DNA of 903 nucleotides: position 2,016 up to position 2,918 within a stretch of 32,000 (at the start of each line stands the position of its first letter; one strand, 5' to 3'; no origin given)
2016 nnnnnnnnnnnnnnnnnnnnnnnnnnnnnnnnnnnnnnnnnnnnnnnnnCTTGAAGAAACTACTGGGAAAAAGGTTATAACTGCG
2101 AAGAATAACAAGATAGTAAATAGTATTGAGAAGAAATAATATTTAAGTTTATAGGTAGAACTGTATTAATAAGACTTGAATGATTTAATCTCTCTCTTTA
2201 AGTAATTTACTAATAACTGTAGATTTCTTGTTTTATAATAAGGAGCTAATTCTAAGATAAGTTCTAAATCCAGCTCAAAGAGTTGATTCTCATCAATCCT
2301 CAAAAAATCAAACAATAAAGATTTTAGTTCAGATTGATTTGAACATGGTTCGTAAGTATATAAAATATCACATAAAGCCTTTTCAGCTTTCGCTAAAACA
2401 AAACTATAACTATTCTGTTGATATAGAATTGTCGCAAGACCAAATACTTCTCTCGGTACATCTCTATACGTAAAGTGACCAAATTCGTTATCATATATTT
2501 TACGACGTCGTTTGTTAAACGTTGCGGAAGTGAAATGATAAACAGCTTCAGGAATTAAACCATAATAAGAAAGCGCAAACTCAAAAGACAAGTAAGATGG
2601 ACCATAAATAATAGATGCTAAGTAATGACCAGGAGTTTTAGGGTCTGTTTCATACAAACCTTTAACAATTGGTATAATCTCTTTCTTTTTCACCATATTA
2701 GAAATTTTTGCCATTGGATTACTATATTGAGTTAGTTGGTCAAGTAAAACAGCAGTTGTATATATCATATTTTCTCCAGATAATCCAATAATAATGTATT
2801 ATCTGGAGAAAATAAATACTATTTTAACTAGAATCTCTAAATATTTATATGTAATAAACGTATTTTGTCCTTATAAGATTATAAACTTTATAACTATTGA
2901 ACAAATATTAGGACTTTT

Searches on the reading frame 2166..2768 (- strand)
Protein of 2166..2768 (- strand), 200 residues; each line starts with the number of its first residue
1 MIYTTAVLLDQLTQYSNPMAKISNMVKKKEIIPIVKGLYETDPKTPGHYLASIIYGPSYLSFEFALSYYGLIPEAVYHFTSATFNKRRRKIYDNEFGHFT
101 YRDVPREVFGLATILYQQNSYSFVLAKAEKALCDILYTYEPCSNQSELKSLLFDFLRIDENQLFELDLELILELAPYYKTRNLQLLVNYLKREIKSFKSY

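Call 3: search_protein_families(library=pfam, proteins=[window:2166-2768:-], max_evalue=0.1)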
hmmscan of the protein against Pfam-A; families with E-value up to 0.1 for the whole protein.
window:2166-2768:- (200 aa): 0 families

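Call 4: search_protein_families(library=ncbifam, proteins=[window:2166-2768:-], max_evalue=0.1)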
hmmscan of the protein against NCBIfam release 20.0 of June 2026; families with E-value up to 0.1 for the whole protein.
window:2166-2768:- (200 aa): 1 family
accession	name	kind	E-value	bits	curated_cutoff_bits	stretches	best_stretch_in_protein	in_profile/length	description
NF047376.1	TAA_AbiEi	equivalog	5.6e-05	22.9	150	1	19-135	39-161/172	type IV toxin-antitoxin system AbiEi family antitoxin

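Call 5: search_protein_families(library=padloc, proteins=[window:2166-2768:-], max_evalue=0.1)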
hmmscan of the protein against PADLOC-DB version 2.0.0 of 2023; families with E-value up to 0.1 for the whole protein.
window:2166-2768:- (200 aa): 11 families
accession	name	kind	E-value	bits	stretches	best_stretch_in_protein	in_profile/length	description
PDLC02230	AbiEi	-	1.1e-63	212.5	1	3-192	4-191/192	AbiEi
PDLC02272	AbiEi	-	2.9e-31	106.9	1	15-191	28-195/200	AbiEi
PDLC02241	AbiEi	-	7.7e-31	105.4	1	15-192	25-196/199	AbiEi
PDLC02240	AbiEi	-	1e-20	72.2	1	27-195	43-215/216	AbiEi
PDLC02274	AbiEi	-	4e-16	57.4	1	48-195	69-215/217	AbiEi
PDLC02267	AbiEi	-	3.3e-11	41.1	1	20-164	39-179/252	AbiEi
PDLC02255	AbiEi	-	6.2e-10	37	1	11-185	26-178/186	AbiEi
PDLC02225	AbiEi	-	2.5e-07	28.6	1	9-137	22-146/198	AbiEi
PDLC02269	AbiEi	-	6.9e-07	26.8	1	16-165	26-173/251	AbiEi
PDLC02232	AbiEi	-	9.2e-06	23.6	1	19-135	38-159/177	AbiEi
PDLC02238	AbiEi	-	0.0013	16.6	1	13-141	10-133/180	AbiEi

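Call 74: search_protein_families(library=pfam, proteins=[L201:5816-6355:-], max_evalue=1)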
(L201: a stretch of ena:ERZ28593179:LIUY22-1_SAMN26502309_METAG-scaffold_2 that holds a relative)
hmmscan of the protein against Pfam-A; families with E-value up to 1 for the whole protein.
L201:5816-6355:- (179 aa): 1 family
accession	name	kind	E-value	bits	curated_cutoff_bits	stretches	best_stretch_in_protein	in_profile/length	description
PF02498.22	Bro-N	-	1.6e-06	29.1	25.6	1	5-40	55-92/96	BRO family, N-terminal domain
